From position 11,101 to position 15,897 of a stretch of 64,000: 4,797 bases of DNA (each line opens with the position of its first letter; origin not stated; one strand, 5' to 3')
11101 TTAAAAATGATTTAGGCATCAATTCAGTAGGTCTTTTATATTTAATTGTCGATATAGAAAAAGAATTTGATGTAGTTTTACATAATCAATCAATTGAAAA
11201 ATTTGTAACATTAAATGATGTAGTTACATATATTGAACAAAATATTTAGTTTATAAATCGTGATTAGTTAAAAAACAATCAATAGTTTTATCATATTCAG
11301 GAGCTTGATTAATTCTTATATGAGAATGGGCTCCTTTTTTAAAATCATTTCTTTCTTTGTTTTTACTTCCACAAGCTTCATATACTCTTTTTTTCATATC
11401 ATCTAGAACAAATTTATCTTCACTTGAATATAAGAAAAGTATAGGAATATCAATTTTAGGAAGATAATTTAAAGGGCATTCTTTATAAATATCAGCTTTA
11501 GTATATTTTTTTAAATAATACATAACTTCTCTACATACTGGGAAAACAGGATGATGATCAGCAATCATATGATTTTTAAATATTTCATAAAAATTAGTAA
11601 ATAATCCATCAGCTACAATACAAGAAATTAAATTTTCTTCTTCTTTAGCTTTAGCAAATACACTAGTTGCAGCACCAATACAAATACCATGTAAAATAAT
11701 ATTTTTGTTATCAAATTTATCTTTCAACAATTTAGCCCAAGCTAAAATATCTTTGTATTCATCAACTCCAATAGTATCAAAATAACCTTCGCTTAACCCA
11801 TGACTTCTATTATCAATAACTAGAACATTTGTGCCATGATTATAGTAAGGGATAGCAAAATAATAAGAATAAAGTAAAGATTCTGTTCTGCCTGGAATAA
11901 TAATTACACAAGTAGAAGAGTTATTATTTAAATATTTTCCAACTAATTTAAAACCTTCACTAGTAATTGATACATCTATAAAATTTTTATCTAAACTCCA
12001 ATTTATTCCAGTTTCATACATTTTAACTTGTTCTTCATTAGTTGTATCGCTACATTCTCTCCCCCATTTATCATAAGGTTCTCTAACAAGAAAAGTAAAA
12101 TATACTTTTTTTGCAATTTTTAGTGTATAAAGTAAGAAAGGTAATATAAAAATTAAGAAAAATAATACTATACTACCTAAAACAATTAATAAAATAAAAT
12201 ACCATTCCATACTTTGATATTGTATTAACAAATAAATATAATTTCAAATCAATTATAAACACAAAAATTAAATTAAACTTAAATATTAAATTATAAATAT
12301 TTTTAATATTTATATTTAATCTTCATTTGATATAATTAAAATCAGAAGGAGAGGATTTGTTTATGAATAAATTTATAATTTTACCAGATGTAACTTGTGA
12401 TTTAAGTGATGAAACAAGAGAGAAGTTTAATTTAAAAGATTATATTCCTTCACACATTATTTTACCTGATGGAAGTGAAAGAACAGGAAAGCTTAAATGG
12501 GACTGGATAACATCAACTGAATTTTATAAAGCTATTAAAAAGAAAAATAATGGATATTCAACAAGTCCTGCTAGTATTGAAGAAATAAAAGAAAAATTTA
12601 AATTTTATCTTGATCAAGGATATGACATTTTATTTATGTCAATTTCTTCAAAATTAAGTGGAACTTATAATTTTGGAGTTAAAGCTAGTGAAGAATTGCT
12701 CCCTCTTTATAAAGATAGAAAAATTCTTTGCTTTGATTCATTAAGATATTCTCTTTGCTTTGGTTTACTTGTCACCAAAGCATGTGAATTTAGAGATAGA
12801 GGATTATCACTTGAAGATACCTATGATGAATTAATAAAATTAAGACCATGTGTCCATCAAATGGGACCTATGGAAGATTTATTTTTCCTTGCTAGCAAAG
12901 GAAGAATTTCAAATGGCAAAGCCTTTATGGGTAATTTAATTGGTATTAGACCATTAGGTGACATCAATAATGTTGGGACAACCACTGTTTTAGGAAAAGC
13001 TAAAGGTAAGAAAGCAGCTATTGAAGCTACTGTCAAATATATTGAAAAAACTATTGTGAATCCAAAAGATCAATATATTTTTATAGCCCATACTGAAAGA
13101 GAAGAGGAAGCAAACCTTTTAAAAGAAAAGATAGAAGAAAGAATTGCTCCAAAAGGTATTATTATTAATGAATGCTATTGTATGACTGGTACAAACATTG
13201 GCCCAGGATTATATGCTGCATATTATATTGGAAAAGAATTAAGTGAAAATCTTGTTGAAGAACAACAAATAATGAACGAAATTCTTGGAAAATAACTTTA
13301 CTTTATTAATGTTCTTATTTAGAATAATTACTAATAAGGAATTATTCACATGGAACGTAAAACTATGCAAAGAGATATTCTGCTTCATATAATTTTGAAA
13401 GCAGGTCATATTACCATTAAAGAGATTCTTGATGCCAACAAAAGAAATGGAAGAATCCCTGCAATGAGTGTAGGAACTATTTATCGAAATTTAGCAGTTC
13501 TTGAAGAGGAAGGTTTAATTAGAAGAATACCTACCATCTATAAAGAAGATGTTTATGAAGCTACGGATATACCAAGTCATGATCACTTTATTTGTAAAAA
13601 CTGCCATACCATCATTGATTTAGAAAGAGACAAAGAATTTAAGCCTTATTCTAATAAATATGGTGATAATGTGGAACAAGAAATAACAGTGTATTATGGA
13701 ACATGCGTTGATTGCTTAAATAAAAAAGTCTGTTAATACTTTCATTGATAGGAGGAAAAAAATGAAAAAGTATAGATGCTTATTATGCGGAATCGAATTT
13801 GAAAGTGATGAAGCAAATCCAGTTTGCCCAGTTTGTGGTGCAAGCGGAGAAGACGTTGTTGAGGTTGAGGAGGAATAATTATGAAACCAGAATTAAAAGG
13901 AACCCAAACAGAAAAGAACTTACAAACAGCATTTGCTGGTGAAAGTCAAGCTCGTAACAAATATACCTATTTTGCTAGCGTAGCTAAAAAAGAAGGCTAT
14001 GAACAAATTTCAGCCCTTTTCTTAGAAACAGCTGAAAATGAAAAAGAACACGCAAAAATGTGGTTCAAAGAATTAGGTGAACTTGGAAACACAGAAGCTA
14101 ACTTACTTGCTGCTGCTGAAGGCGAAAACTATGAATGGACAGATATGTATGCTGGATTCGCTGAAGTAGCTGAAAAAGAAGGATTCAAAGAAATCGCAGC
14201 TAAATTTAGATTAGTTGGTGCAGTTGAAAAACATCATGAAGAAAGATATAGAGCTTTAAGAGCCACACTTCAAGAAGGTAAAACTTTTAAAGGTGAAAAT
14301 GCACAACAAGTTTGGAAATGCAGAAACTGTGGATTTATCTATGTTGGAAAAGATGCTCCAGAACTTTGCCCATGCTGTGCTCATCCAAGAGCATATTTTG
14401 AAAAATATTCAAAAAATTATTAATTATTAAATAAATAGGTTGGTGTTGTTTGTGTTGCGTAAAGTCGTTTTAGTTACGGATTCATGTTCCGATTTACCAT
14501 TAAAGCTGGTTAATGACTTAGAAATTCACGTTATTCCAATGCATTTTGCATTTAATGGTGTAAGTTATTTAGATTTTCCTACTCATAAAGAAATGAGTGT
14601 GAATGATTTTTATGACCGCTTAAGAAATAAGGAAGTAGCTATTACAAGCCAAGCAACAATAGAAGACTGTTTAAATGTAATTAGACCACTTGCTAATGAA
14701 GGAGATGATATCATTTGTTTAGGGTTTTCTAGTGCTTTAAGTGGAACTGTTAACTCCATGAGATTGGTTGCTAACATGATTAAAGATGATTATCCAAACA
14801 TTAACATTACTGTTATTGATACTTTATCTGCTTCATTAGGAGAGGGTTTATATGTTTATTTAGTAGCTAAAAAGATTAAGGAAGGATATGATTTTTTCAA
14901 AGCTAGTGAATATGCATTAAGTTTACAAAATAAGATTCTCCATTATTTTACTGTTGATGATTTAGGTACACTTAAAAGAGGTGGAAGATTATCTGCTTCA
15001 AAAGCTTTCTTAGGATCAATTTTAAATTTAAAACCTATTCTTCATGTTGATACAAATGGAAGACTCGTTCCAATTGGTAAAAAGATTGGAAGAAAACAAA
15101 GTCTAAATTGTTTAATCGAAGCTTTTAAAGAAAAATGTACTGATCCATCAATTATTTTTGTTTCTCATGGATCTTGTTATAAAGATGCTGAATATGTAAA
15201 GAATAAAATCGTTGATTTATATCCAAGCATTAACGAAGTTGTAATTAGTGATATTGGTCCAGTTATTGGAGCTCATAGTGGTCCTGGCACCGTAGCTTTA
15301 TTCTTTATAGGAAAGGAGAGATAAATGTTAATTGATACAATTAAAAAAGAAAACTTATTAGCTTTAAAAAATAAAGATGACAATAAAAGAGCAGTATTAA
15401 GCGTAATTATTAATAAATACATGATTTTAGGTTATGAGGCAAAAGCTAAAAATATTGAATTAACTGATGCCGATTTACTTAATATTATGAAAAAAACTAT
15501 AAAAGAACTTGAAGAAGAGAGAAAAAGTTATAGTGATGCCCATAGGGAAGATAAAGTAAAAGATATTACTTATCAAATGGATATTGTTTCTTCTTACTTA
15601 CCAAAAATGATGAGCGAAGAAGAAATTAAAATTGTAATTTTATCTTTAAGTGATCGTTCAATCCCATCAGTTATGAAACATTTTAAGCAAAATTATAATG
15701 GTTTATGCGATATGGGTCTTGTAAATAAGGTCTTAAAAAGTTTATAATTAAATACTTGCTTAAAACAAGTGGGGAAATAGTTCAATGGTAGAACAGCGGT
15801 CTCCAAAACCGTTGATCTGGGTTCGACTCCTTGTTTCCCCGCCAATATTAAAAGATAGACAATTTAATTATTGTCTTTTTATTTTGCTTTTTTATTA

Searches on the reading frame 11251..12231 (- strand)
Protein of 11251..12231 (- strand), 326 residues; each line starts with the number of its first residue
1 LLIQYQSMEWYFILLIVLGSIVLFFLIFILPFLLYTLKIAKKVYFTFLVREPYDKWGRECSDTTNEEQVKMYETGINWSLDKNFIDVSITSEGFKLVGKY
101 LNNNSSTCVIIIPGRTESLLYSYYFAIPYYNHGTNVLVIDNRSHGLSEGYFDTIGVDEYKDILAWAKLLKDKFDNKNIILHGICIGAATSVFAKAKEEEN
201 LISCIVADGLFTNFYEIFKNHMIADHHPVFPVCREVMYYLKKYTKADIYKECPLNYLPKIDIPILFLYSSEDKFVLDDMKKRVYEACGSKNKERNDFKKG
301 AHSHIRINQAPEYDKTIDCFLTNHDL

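Call 4: search_protein_families(library=pfam, proteins=[window:11251-12231:-], max_evalue=0.01)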
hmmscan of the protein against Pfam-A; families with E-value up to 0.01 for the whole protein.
window:11251-12231:- (326 aa): 6 families
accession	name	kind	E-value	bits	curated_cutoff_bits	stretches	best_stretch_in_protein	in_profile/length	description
PF12146.15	Hydrolase_4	-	3.6e-11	43.3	27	2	257-303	187-233/239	Serine aminopeptidase, S33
PF00561.26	Abhydrolase_1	-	4.1e-10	40.2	25.8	1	109-217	3-109/245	alpha/beta hydrolase fold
PF02129.25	Peptidase_S15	-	6.9e-05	23.1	23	1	48-219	23-139/262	X-Pro dipeptidyl-peptidase (S15 family)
PF00326.27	Peptidase_S9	-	0.0026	17.7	22.6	1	131-292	12-175/213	Prolyl oligopeptidase family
PF01738.24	DLH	-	0.0074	16.3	21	0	169-292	88-174/217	Dienelactone hydrolase family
PF12697.13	Abhydrolase_6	-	0.0097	17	26.3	0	110-209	2-93/217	Alpha/beta hydrolase family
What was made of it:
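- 11251..12231 (-): Membrane-anchored alpha/beta hydrolase with a Cys nucleophile (HGICIG); a likely partner of the module. Hydrolase_4 and Abhydrolase_1 hits (call 4).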

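Call 5: search_protein_families(library=ncbifam, proteins=[window:11251-12231:-], max_evalue=0.01)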
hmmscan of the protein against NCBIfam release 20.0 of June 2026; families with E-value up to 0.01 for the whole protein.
window:11251-12231:- (326 aa): 7 families
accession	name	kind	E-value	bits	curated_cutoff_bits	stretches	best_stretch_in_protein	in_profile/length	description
NF047920.1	lactonase_UilS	equivalog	1.3e-08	34.9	400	1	124-238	43-158/285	UilS family quorum-quenching N-acyl-homoserine lactonase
NF008019.0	PRK10749.1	equivalog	8.9e-06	24.9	362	1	99-149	47-97/335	lysophospholipase L2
TIGR01836.1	PHA_synth_III_C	subfamily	2.9e-05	23.2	365.3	0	257-307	282-329/350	class III poly(R)-hydroxyalkanoic acid synthase subunit PhaC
TIGR02427.1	protocat_pcaD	equivalog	0.0012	18.2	255.85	1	131-207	37-110/251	3-oxoadipate enol-lactonase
TIGR01607.1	PST-A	paralog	0.0012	18.1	218.25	1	245-303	255-312/332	Plasmodium subtelomeric family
TIGR03100.1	hydr1_PEP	hypoth_equivalog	0.0033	16.8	168.45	1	87-205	5-128/274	hydrolase 1, exosortase A system-associated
NF041759.1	mac_hydro_EstT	equivalog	0.009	15.2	450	0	89-209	5-127/278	macrolide hydrolase EstT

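Call 107: search_solved_structures(query=window:11251-12231:-, max_evalue=0.01)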
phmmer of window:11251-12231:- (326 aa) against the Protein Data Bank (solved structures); distinct sequences matched with E-value up to 0.01: 2.
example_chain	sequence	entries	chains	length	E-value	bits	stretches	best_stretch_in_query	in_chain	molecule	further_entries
5g59_A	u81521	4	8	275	1.1e-11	48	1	80-209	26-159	ESTERASE | Uncharacterized protein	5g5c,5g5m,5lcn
9pjb_A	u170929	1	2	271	0.00017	24.4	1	123-311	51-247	MHETase MHT043-5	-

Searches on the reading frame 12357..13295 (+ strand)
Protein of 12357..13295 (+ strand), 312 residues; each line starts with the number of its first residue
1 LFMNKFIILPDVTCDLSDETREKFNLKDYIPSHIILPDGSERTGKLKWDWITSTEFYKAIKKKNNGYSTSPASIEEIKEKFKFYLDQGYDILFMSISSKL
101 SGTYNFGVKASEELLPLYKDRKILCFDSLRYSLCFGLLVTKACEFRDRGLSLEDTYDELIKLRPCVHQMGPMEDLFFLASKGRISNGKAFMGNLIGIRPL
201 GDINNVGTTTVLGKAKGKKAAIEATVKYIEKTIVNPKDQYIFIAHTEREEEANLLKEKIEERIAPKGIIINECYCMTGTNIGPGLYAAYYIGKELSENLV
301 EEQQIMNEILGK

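Call 4: search_protein_families(library=pfam, proteins=[window:12357-13295:+], max_evalue=0.01)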
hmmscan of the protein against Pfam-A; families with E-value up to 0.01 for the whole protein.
window:12357-13295:+ (312 aa): 1 family
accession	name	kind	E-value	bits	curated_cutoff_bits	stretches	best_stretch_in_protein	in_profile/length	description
PF02645.21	DegV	-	5.5e-51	174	27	1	6-291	2-278/280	Uncharacterised protein, DegV family COG1307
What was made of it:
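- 12357..13295 (+): Second fakB paralog (DegV). PF02645 at 174 bits (call 4).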

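Call 5: search_protein_families(library=ncbifam, proteins=[window:12357-13295:+], max_evalue=0.01)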
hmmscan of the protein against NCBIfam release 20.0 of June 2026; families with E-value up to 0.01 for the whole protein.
window:12357-13295:+ (312 aa): 2 families
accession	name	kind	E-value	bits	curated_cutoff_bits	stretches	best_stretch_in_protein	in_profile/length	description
TIGR00762.1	DegV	domain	9.7e-53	179.1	99.7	1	8-290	3-275/276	DegV family EDD domain-containing protein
NF038249.1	fatty_FakB1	equivalog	4.1e-27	95.1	350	1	5-295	2-284/286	fatty acid kinase binding subunit FakB1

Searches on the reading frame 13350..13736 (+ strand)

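Call 28: search_protein_families(library=pfam, proteins=[window:13350-13736:+], max_evalue=0.001)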
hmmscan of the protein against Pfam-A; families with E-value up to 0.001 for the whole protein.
window:13350-13736:+ (128 aa): 1 family
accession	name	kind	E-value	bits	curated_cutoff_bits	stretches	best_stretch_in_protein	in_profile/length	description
PF01475.25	FUR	-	2.1e-18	67.1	23.1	1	3-95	5-97/121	Ferric uptake regulator family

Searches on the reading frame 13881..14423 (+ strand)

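Call 28: search_protein_families(library=pfam, proteins=[window:13881-14423:+], max_evalue=0.001)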
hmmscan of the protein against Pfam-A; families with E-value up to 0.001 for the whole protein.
window:13881-14423:+ (180 aa): 4 families
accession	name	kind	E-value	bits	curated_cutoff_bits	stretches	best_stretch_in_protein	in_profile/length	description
PF02915.23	Rubrerythrin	-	3.6e-26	92.6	22.8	1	12-126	1-136/137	Rubrerythrin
PF21349.2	RUBY_RBDX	-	4.3e-12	45.7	26.5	1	145-174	1-30/30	Rubrerythrin, rubredoxin-like domain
PF00210.30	Ferritin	-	7.4e-07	29.6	24.5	1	12-99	2-91/142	Ferritin-like domain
PF23458.2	DUF7130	-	7.8e-05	22.9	35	1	132-173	43-83/89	Domain of unknown function (DUF7130)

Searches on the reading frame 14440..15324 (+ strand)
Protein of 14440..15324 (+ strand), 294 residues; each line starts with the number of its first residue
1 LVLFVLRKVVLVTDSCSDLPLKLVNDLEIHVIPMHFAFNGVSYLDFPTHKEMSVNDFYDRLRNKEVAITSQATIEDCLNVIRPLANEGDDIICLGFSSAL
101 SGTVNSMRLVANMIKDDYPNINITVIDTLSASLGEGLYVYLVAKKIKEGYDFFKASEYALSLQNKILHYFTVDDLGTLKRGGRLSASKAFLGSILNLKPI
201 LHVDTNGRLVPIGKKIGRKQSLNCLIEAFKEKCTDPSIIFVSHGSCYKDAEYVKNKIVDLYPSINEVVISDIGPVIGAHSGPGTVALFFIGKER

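Call 28: search_protein_families(library=pfam, proteins=[window:14440-15324:+], max_evalue=0.001)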
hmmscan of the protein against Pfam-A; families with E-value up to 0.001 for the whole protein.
window:14440-15324:+ (294 aa): 1 family
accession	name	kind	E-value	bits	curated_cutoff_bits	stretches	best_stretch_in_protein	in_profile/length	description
PF02645.21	DegV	-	1.1e-68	232.1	27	1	8-290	1-278/280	Uncharacterised protein, DegV family COG1307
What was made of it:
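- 14440..15324 (+): Third fakB paralog (DegV). PF02645 at 232 bits (call 28).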

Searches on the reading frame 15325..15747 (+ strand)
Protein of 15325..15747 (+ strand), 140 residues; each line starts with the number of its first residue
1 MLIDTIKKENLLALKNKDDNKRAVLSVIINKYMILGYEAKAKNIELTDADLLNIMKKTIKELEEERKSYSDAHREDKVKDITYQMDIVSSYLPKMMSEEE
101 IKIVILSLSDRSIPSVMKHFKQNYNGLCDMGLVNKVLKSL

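Call 28: search_protein_families(library=pfam, proteins=[window:15325-15747:+], max_evalue=0.001)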
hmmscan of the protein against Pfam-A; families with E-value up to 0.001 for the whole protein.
window:15325-15747:+ (140 aa): 1 family
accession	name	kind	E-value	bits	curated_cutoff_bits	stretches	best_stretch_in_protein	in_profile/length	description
PF09424.15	YqeY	-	3.5e-18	66.5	27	1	4-139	2-141/143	Yqey-like protein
